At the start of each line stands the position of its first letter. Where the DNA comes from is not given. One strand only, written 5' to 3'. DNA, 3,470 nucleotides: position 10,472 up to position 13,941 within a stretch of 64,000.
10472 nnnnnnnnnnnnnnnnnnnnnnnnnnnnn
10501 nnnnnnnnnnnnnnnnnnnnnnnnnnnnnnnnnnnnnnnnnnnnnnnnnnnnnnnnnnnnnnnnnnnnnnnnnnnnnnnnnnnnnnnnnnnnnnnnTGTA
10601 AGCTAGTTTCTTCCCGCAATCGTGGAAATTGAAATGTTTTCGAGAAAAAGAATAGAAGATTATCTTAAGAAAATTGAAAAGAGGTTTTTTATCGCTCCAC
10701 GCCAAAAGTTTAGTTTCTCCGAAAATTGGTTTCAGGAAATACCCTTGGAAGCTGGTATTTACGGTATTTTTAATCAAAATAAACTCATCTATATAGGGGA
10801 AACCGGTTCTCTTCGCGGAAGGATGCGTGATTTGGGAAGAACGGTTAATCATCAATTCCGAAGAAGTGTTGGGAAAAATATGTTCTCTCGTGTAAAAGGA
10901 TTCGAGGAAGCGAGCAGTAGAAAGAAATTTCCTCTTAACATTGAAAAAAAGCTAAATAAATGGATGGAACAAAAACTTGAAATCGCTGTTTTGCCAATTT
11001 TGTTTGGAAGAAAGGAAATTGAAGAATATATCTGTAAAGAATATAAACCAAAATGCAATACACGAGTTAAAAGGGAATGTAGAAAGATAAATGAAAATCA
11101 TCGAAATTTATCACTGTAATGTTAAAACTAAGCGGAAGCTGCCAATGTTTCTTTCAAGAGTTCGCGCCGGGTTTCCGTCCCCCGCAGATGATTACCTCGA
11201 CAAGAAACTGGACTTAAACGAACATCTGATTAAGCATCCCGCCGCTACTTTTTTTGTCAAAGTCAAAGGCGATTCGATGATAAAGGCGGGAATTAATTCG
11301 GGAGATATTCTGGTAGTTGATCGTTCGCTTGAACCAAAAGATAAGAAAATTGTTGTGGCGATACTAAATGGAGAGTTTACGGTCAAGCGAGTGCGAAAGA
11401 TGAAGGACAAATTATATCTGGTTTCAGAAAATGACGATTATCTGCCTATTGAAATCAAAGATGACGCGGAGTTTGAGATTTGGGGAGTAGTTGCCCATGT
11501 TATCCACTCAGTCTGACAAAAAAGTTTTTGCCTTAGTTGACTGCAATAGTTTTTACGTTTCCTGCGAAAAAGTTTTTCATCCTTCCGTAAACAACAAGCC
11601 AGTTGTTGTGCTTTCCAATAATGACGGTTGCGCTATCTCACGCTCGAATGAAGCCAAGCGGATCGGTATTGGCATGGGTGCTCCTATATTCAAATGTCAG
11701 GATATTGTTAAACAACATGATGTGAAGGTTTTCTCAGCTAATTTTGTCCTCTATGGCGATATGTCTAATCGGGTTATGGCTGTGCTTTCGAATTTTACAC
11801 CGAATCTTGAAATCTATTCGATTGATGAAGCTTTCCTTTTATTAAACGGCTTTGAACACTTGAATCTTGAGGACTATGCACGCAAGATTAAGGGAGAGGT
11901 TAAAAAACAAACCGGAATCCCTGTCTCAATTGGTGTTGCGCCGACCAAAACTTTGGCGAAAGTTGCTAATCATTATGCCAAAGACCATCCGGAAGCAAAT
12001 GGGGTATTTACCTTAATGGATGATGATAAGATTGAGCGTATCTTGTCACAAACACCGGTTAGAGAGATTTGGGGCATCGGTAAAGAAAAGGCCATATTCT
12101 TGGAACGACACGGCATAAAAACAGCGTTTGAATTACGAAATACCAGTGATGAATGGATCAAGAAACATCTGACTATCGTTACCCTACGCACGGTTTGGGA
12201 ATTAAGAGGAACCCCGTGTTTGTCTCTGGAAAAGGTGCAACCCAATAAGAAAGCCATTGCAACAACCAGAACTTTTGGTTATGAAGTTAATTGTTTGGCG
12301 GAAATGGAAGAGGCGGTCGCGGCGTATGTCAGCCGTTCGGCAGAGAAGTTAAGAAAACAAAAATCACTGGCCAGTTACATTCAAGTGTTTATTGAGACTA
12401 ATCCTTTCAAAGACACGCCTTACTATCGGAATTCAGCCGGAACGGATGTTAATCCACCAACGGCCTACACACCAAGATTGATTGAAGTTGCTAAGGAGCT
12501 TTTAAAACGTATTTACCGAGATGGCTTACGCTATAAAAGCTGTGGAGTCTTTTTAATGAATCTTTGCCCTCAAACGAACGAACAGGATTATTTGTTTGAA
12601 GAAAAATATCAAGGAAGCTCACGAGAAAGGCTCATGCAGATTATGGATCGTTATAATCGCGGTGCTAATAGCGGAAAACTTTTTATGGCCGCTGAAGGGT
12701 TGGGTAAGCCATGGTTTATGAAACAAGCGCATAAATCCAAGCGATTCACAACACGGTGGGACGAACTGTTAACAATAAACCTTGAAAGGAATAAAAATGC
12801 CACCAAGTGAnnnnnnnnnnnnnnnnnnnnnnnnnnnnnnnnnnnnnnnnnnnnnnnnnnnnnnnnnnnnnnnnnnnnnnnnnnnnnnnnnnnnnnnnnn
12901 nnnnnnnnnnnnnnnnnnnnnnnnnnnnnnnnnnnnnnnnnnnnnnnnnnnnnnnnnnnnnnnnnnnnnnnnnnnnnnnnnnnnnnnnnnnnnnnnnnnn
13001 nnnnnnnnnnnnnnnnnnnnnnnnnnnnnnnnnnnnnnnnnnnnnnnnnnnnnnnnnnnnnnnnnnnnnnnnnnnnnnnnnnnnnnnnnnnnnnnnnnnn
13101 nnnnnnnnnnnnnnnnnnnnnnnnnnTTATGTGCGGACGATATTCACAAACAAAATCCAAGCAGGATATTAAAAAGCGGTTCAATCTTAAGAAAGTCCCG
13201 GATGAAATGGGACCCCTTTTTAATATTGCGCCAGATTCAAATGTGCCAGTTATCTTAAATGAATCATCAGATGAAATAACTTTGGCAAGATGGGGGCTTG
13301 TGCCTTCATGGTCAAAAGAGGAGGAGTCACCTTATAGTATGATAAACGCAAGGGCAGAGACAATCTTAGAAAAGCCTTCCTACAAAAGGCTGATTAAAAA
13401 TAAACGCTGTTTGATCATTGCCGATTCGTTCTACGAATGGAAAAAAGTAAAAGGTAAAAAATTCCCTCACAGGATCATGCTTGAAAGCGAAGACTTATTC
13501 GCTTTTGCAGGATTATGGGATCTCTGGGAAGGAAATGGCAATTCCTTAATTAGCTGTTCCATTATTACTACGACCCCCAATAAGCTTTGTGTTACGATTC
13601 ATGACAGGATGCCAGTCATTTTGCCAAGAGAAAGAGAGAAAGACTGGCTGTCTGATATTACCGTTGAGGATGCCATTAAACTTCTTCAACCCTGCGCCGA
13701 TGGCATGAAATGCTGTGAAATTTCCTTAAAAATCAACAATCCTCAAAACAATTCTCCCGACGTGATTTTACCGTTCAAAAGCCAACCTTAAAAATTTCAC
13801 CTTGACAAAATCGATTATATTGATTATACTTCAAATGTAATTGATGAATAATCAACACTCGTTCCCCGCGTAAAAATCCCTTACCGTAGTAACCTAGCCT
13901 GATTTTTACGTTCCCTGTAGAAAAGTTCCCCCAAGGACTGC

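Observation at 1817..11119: Compact operon coupling an inverted Type III-like Res/Mod pair to a PHP::Rad50-like ATPase and a GIY-YIG nuclease: candidate composite, possibly undescribed defence system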

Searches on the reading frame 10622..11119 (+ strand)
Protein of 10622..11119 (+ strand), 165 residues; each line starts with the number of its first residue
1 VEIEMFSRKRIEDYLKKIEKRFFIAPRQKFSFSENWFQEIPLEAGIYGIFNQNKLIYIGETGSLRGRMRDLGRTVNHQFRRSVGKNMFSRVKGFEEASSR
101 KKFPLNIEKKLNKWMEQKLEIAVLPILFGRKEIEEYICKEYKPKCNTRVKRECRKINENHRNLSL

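Call 3: search_protein_families(library=pfam, proteins=[window:10622-11119:+], max_evalue=0.01)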
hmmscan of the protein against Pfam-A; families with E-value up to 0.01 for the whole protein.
window:10622-11119:+ (165 aa): 2 families
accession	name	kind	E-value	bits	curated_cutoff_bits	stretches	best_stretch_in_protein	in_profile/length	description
PF01541.30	GIY-YIG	-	6.4e-07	30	22.6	1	44-117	2-74/78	GIY-YIG catalytic domain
PF20815.3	GIY_YIG_2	-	1.5e-05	25.4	22.4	1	52-151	30-139/153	GIY-YIG catalytic domain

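Call 4: search_protein_families(library=padloc, proteins=[window:10622-11119:+], max_evalue=0.01)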
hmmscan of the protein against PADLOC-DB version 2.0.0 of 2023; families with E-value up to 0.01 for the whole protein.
window:10622-11119:+ (165 aa): 0 families

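Call 5: search_protein_families(library=ncbifam, proteins=[window:10622-11119:+], max_evalue=0.01)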
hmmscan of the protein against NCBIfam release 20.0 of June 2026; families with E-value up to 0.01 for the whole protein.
window:10622-11119:+ (165 aa): 0 families

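Call 51: find_homologous_proteins(query=window:10622-11119:+, max_evalue=0.001)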
Query window:10622-11119:+ (165 aa): 12 proteins with E <= 0.001 among 58 candidates.
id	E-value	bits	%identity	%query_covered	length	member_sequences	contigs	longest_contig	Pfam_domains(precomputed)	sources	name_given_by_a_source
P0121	2.7e-101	354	100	98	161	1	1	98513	PF20815.4,PF01541.31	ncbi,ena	-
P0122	4.4e-53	198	61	89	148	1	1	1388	PF20815.4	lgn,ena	-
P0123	1.1e-40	157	53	84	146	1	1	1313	-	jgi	jgi:hypothetical protein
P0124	1.8e-40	157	54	84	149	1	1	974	PF20815.4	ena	-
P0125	3.5e-35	139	47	90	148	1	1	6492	-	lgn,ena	-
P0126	9.7e-28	115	39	89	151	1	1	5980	PF20815.4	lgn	-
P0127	1.5e-25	108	47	71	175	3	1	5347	-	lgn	-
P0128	5.3e-25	106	43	81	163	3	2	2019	PF20815.4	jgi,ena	jgi:hypothetical protein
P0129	2.7e-24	104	45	76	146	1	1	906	-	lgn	-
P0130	3.9e-24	104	47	70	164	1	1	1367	PF20815.4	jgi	jgi:hypothetical protein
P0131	3.6e-23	100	49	70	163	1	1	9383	PF20815.4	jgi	jgi:hypothetical protein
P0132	1.0e-21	96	44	72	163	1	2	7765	PF20815.4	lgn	-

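Call 53: find_encoding_contigs(protein=P0131, flank=8000, max_places=2)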
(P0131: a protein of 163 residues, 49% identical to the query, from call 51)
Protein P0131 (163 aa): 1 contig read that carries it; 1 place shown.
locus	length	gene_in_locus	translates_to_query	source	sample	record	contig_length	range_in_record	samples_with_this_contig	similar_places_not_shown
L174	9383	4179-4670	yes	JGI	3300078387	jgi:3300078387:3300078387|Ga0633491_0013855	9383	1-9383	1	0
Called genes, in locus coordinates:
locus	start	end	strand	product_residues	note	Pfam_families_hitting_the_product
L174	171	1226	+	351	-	-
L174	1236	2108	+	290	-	PF00892:EamA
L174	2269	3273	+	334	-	PF01541:GIY-YIG (faint)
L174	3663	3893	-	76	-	-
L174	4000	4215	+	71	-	-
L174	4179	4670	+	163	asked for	PF20815:GIY_YIG_2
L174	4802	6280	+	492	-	-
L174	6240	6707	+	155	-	-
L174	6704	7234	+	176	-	PF13207:AAA_17, PF13238:AAA_18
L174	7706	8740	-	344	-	PF13340:DUF4096 (weak)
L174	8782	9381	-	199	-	?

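Call 54: find_encoding_contigs(protein=P0132, flank=8000, max_places=2)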
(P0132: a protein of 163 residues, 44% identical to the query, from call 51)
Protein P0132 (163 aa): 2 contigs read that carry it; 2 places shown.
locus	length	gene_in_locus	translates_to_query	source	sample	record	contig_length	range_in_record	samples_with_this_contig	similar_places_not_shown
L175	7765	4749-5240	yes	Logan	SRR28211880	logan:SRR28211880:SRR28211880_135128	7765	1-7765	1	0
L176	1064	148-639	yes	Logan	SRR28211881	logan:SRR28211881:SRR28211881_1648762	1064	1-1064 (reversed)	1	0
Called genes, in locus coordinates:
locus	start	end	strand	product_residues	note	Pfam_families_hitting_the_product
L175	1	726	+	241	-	?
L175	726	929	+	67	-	-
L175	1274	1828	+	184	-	PF00589:Phage_integrase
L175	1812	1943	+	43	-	-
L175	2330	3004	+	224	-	-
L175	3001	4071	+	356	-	-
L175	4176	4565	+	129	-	-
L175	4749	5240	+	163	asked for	PF20815:GIY_YIG_2 (weak)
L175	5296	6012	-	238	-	PF01863:YgjP-like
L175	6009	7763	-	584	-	?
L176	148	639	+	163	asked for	PF20815:GIY_YIG_2 (weak)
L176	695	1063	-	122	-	?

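Call 55: find_encoding_contigs(protein=P0125, flank=8000, max_places=2)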
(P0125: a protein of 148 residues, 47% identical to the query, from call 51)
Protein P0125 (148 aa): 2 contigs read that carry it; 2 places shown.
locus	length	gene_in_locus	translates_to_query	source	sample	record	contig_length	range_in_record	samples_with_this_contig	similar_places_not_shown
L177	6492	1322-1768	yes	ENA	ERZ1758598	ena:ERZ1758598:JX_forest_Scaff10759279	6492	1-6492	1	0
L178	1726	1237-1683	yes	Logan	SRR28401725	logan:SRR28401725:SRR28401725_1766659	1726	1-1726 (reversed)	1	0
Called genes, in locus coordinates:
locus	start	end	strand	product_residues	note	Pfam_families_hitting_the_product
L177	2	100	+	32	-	?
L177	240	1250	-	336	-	-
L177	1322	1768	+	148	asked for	-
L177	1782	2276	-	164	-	PF12867:DinB_2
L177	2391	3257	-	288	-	PF26521:MAFA_adhesin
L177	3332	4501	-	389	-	PF17820:PDZ_6 (faint), PF00089:Trypsin, PF13365:Trypsin_2, PF13180:PDZ_2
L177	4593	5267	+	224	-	PF04989:RMNT_CmcI, PF13578:Methyltransf_24 (weak)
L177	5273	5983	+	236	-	PF00891:Methyltransf_2, PF01209:Ubie_methyltran, PF05175:MTS, PF13489:Methyltransf_23, PF13847:Methyltransf_31, PF08241:Methyltransf_11, PF08242:Methyltransf_12, PF13649:Methyltransf_25, +2 more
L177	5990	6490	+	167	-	?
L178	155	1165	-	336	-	-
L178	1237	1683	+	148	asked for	-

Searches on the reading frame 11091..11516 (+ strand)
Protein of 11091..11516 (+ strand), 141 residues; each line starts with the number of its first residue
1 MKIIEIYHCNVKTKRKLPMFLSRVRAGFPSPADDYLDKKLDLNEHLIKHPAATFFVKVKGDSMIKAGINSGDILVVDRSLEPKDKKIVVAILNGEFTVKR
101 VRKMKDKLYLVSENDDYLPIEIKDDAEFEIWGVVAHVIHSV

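Call 3: search_protein_families(library=pfam, proteins=[window:11091-11516:+], max_evalue=0.01)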
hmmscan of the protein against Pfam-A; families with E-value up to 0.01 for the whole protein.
window:11091-11516:+ (141 aa): 1 family
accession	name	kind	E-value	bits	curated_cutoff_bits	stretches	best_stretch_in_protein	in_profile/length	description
PF00717.28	Peptidase_S24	-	3.2e-34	117.5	23.3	1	19-134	2-115/116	Peptidase S24-like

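Call 4: search_protein_families(library=padloc, proteins=[window:11091-11516:+], max_evalue=0.01)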
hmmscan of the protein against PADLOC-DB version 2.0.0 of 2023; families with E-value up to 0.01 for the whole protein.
window:11091-11516:+ (141 aa): 0 families

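Call 5: search_protein_families(library=ncbifam, proteins=[window:11091-11516:+], max_evalue=0.01)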
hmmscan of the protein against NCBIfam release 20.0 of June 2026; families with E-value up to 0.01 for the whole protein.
window:11091-11516:+ (141 aa): 3 families
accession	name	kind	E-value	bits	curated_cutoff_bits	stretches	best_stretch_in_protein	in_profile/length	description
NF007621.2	PRK10276.1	subfamily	1.8e-51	173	110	1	26-139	2-115/115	translesion error-prone DNA polymerase V autoproteolytic subunit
NF051876.1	transXXX_HumD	equivalog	5.6e-26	91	120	1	27-139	2-116/129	HumD family translesion DNA polymerase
TIGR00498.1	lexA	equivalog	3.4e-24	85.6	110.95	1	4-139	66-200/203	transcriptional repressor LexA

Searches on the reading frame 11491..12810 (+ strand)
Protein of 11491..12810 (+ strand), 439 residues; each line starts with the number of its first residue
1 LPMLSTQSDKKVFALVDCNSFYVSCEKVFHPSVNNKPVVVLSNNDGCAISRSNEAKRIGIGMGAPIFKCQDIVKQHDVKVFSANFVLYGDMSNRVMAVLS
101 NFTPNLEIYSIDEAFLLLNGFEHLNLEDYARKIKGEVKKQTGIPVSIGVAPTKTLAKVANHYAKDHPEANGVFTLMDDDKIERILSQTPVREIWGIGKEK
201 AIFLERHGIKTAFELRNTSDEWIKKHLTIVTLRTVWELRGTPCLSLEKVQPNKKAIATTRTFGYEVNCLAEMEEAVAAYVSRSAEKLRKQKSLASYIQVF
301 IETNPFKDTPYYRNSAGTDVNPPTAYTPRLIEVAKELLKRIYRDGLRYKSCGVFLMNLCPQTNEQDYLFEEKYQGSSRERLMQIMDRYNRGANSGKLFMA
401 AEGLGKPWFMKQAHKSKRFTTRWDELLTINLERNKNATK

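Call 3: search_protein_families(library=pfam, proteins=[window:11491-12810:+], max_evalue=0.01)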
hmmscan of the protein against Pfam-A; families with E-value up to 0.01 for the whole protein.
window:11491-12810:+ (439 aa): 4 families
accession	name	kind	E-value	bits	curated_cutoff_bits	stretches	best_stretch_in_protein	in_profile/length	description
PF00817.25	IMS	-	2.9e-38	131.5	23.2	1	16-160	1-147/148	impB/mucB/samB family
PF11799.13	IMS_C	-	4e-19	69.5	20.7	1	253-365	1-106/109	impB/mucB/samB family C-terminal domain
PF13438.11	DUF4113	-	6.4e-17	61.8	24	1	379-429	1-51/51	Domain of unknown function (DUF4113)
PF11798.14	IMS_HHH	-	0.0024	18.4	24.4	1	179-200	2-23/32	IMS family HHH motif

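Call 4: search_protein_families(library=padloc, proteins=[window:11491-12810:+], max_evalue=0.01)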
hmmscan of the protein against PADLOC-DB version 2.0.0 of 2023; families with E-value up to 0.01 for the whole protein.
window:11491-12810:+ (439 aa): 0 families

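Call 5: search_protein_families(library=ncbifam, proteins=[window:11491-12810:+], max_evalue=0.01)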
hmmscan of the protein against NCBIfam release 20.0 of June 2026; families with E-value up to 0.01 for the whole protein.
window:11491-12810:+ (439 aa): 10 families
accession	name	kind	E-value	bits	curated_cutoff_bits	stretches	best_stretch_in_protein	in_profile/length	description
NF002955.0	PRK03609.1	subfamily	2.6e-129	431.8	431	1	12-429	1-421/422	translesion error-prone DNA polymerase V subunit UmuC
NF002848.0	PRK03103.1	subfamily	3.6e-50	170.6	381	1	10-388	3-381/410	DNA polymerase IV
NF002751.0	PRK02794.1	equivalog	4.4e-44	151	371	1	13-380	40-398/425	DNA polymerase IV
NF003015.0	PRK03858.1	subfamily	1.5e-41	142.7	367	1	16-368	12-353/399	DNA polymerase IV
NF002492.0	PRK01810.1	equivalog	2.5e-40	138.5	399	1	7-390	6-382/412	DNA polymerase IV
NF002882.0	PRK03348.1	equivalog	6.9e-40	137.2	389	1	15-380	9-364/461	DNA polymerase IV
NF002677.0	PRK02406.1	equivalog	2e-36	125.8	256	1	15-314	10-307/357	DNA polymerase IV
NF002883.0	PRK03352.1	equivalog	4.4e-35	121.5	330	1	15-342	9-327/347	DNA polymerase IV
NF010731.0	PRK14133.1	equivalog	1e-32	113.7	362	1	12-309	4-293/352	DNA polymerase IV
NF002292.0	PRK01216.1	equivalog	6e-29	101.2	339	1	14-227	4-217/351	DNA polymerase IV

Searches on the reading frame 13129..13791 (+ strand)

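Call 3: search_protein_families(library=pfam, proteins=[window:13129-13791:+], max_evalue=0.01)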
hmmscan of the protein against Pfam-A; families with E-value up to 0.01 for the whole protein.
window:13129-13791:+ (220 aa): 1 family
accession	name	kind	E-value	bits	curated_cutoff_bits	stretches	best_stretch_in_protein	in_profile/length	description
PF02586.19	SRAP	-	3.7e-68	229.7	27.1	1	1-205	1-214/214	SOS response associated peptidase (SRAP)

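Call 4: search_protein_families(library=padloc, proteins=[window:13129-13791:+], max_evalue=0.01)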
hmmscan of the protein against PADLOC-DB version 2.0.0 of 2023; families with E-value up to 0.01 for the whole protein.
window:13129-13791:+ (220 aa): 0 families

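Call 5: search_protein_families(library=ncbifam, proteins=[window:13129-13791:+], max_evalue=0.01)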
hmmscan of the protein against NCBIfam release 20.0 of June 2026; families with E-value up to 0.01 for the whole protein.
window:13129-13791:+ (220 aa): 1 family
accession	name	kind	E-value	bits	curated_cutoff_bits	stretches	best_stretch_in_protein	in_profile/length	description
NF007413.0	PRK09951.1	subfamily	6.8e-22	77.9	349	1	1-213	1-219/222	hypothetical protein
